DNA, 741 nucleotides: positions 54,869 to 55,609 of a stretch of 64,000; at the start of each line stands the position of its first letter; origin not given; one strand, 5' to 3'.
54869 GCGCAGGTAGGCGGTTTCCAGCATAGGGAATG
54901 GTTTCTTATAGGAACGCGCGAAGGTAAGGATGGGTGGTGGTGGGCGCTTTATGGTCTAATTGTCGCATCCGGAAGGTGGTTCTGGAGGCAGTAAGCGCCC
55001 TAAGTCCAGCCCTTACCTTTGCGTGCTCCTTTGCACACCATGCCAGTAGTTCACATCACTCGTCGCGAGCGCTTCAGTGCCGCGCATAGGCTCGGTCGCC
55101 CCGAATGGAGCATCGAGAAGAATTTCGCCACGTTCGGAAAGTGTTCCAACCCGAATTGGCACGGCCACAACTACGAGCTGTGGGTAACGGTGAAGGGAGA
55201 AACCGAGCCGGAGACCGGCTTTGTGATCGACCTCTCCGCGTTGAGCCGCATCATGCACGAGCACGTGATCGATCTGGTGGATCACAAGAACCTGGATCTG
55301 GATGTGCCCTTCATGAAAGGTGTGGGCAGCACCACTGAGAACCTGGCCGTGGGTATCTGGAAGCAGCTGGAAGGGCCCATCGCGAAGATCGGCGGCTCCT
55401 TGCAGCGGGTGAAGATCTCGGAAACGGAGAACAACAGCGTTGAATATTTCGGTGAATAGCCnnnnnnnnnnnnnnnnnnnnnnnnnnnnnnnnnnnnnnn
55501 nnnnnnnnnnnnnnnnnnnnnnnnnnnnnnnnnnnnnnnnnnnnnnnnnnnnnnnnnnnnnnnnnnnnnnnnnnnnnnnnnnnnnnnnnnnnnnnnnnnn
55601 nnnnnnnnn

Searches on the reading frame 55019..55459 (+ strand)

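Call 36: search_protein_families(library=pfam, proteins=[window:55019-55459:+])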
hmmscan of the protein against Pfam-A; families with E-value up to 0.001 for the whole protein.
window:55019-55459:+ (146 aa): 1 family
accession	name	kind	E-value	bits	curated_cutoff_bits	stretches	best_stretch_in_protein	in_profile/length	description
PF01242.24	PTPS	-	1.2e-33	116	22.4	1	13-145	2-120/121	6-pyruvoyl tetrahydropterin synthase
